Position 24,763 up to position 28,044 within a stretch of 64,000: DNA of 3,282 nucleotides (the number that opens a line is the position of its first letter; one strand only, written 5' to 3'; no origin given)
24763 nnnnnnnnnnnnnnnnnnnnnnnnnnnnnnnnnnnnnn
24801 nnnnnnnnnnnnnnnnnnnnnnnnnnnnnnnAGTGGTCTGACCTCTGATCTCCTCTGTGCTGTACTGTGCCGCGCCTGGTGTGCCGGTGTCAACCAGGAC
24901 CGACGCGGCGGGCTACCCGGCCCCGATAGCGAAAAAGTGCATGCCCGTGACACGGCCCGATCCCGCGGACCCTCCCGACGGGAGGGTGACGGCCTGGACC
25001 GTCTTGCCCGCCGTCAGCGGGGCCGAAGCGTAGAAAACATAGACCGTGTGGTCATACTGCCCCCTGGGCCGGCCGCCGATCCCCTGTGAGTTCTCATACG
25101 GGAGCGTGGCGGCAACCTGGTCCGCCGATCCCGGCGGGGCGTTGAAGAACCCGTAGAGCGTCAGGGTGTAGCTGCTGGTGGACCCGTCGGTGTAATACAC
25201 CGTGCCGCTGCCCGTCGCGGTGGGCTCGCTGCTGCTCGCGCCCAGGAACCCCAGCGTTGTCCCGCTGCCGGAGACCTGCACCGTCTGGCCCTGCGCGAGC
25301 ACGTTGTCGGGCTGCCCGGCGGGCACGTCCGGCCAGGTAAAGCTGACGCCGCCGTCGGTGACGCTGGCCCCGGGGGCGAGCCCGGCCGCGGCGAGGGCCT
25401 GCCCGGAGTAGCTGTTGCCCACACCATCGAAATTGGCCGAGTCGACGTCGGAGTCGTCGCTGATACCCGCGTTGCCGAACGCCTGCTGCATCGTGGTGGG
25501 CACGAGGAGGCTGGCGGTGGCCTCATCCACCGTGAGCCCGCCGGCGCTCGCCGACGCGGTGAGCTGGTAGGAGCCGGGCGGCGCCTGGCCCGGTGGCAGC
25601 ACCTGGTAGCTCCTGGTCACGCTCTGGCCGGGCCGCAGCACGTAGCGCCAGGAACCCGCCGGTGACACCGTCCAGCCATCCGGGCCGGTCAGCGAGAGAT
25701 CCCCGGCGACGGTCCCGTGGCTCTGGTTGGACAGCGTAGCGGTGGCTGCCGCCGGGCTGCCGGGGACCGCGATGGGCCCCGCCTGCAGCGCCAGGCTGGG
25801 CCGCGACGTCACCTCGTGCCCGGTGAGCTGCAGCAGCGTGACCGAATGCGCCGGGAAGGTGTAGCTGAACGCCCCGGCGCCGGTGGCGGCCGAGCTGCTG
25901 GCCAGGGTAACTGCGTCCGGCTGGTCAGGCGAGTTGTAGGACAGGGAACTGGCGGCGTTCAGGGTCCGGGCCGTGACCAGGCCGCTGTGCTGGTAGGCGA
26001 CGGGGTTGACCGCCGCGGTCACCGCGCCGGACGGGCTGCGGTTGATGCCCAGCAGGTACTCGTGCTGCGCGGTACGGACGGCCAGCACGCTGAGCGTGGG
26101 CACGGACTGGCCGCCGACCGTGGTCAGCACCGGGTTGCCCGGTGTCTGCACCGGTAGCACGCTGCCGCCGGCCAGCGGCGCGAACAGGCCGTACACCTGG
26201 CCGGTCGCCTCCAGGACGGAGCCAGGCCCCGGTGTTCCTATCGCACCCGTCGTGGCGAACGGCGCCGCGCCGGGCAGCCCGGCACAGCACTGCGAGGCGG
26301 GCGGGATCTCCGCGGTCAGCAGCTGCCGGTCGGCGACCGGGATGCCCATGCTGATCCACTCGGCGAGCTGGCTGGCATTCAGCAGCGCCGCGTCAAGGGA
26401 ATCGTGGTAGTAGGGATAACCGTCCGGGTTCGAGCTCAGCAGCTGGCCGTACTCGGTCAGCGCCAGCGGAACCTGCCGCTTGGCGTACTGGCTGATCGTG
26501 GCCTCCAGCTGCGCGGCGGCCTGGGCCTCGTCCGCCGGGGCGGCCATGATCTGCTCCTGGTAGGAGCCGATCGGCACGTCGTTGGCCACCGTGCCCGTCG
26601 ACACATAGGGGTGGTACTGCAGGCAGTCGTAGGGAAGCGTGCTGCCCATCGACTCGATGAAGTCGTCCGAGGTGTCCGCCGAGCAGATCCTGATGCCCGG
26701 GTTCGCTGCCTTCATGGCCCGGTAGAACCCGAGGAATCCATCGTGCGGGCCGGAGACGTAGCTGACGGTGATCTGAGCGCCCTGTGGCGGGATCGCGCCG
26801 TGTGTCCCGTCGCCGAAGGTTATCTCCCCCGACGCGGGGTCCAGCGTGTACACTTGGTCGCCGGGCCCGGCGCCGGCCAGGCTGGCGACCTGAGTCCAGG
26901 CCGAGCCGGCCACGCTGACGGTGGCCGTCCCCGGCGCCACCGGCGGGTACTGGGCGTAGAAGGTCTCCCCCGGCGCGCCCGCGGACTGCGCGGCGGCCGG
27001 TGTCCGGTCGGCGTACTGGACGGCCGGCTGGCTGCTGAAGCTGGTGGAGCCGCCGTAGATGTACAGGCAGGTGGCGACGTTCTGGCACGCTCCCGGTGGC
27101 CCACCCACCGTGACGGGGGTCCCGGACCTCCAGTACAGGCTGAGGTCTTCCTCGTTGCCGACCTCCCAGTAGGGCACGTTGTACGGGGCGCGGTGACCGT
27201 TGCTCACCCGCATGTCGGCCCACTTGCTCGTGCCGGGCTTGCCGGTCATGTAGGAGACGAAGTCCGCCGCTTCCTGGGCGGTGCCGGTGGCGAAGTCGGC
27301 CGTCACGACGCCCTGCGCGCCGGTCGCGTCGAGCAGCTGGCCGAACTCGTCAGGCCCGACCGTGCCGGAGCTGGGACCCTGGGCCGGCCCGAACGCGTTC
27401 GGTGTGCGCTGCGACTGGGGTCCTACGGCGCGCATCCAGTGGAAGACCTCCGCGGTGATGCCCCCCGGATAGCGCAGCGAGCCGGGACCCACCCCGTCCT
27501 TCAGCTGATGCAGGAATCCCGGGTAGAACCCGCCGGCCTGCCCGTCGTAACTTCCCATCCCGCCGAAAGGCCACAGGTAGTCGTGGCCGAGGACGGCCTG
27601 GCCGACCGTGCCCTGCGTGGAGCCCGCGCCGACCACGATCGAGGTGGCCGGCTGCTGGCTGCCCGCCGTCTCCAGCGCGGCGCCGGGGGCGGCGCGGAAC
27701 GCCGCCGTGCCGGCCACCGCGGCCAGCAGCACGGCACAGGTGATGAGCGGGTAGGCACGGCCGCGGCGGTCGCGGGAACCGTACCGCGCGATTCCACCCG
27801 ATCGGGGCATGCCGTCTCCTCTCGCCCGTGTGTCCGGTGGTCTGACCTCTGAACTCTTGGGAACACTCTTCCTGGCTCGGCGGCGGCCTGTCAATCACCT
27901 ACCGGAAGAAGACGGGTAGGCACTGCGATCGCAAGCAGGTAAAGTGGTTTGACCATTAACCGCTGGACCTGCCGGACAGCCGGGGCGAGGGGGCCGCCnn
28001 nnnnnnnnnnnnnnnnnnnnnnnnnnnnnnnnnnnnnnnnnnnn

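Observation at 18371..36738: A 16-bp FadR-type operator occurs six times, only in promoter gaps of the carbohydrate locus: a predicted GntR regulon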

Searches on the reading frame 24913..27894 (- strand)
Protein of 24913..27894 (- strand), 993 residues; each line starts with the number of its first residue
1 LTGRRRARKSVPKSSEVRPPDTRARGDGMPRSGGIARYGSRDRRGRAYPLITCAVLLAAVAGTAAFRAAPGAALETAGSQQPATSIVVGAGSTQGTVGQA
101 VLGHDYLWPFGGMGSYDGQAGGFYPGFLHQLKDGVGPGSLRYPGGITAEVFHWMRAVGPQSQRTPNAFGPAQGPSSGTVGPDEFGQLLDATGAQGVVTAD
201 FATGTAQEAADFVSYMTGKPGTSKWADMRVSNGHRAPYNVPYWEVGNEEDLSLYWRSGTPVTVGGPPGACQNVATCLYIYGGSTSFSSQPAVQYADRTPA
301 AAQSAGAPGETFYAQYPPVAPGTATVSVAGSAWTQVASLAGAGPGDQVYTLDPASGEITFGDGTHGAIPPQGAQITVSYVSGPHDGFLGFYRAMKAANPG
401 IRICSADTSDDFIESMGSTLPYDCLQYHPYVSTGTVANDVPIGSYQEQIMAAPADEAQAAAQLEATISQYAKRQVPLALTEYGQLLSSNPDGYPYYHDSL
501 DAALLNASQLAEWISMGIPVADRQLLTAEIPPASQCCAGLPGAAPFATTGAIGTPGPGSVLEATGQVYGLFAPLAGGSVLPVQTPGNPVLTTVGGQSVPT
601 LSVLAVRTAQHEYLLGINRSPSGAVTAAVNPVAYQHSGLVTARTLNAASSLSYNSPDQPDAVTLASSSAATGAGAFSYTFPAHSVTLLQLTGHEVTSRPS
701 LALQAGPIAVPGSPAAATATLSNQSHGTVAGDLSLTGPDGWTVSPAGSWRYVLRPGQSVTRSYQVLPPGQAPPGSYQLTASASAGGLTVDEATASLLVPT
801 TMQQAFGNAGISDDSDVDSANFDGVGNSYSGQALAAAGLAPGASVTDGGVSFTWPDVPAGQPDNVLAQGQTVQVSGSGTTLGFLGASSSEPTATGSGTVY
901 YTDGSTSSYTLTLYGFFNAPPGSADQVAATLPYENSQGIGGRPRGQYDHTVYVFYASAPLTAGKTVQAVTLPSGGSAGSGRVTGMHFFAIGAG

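Call 5: search_protein_families(library=pfam, proteins=[window:24913-27894:-])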
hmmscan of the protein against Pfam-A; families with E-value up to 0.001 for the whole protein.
window:24913-27894:- (993 aa): 3 families
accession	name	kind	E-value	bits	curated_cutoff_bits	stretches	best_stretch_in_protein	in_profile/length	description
PF10633.15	NPCBM_assoc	-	7.1e-10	39.4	24.4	1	710-783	2-76/78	NPCBM-associated, NEW3 domain of alpha-galactosidase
PF06964.18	Alpha-L-AF_C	-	1.3e-05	25.9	27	1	556-684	61-165/165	Alpha-L-arabinofuranosidase C-terminal domain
PF22848.2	ASD1_dom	-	0.00056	20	22.2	0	192-250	93-151/239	Alpha-L-arabinofuranosidase 1 domain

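Call 49: search_solved_structures(query=window:24913-27810:-, max_evalue=0.00001)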
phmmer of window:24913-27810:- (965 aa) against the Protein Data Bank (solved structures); distinct sequences matched with E-value up to 0.00001: 16.
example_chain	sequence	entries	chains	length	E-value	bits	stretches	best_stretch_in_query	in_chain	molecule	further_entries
3ug3_A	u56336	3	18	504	4.7e-16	61.1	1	92-220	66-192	Alpha-L-arabinofuranosidase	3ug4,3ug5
3s2c_A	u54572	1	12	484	5.2e-16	61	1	92-220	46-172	Alpha-N-arabinofuranosidase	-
4atw_A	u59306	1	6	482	5.2e-16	61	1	92-220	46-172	ALPHA-L-ARABINOFURANOSIDASE DOMAIN PROTEIN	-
2vrk_A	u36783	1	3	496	4.4e-15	57.9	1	55-221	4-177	ALPHA-L-ARABINOFURANOSIDASE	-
2vrq_A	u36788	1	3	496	9.2e-15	56.9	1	55-220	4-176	ALPHA-L-ARABINOFURANOSIDASE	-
6d25_A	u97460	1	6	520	1.5e-14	56.1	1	107-220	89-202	Alpha-L-arabinosidase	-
6zta_A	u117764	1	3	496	1.8e-14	55.9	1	55-221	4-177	Alpha-L-arabinofuranosidase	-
6zt8_A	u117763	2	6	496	2e-14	55.7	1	55-221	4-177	Alpha-L-arabinofuranosidase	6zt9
6zt6_A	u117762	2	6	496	2.2e-14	55.6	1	55-221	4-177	Alpha-L-arabinofuranosidase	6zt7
2y2w_A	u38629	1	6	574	8.1e-13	50.4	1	90-228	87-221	ARABINOFURANOSIDASE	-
8i0a_A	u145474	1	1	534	1.3e-10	43.1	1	94-220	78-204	alpha-L-arabinofuranosidase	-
1pz3_A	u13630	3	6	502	3.6e-10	41.6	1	90-236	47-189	Alpha-L-arabinofuranosidase | Intracellular exo-alpha-(1->5)-L-arabinofuranosidase | GH51 a-l-arabinofuranosidase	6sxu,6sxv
2c7f_A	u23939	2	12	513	5.8e-10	41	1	91-222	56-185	ALPHA-L-ARABINOFURANOSIDASE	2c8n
5o7z_A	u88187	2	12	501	6e-10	40.9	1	91-223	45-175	Intracellular exo-alpha-(1->5)-L-arabinofuranosidase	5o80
1pz2_A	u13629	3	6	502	2.3e-09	39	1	90-236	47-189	Alpha-L-arabinofuranosidase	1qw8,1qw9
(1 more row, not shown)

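Call 52: find_related_loci(query=window:24913-27810:-, collection=metagenome_contigs, flank=7000)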
Query window:24913-27810:- (965 aa) in metagenome_contigs; peptide patterns used: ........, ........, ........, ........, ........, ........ (x = any residue, [..] = any of these).
74 stretches matched a pattern; 17 encode a relative of the query (tblastn E <= 1e-3); 17 distinct loci.
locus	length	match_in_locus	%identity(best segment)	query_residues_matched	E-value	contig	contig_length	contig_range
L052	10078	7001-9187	75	13-744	0e+0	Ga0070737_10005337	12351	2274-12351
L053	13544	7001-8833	59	58-664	0e+0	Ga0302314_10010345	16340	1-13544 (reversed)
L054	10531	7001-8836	56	56-664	0e+0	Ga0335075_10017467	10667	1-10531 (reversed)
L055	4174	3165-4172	52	23-358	6e-88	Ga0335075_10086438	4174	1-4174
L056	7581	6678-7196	30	101-247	3e-11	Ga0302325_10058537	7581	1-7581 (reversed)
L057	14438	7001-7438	28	101-221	2e-9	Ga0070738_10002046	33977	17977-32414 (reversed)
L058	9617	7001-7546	24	55-221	3e-9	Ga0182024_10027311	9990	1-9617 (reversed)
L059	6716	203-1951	24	57-720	2e-8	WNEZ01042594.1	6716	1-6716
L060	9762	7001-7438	24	101-221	2e-8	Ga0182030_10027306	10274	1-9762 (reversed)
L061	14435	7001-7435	28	101-221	3e-8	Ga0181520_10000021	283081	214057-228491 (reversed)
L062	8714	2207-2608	28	113-221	3e-8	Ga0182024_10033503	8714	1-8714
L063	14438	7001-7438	27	101-221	4e-8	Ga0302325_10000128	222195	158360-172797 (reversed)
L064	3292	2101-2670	24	44-221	1e-7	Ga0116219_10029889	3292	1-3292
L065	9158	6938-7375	26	101-221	1e-7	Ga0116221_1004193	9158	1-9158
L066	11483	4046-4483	24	101-221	4e-7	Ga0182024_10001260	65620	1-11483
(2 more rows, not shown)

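Call 56: search_protein_families(library=pfam, proteins=[L052:2588-5770:-, L052:6986-9019:+], max_evalue=0.00001)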
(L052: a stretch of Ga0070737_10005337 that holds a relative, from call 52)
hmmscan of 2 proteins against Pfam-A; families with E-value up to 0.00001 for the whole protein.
L052:2588-5770:- (1060 aa): 3 families
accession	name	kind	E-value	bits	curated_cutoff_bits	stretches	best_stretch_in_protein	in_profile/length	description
PF16335.10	GtaA_6_Hairpin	-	2.6e-83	280.6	24.9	1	394-757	1-342/343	Glutaminase A six helical-hairpin domain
PF17168.10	DUF5127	-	1.9e-69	234.4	28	1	160-387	1-228/229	Domain of unknown function (DUF5127)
PF16334.10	DUF4964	-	1.6e-08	34.7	30.7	1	85-143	24-82/88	Domain of unknown function (DUF4964)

L052:6986-9019:+ (677 aa): 1 family
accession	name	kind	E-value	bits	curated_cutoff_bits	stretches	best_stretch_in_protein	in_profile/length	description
PF06964.18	Alpha-L-AF_C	-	6e-06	27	27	0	524-653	60-165/165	Alpha-L-arabinofuranosidase C-terminal domain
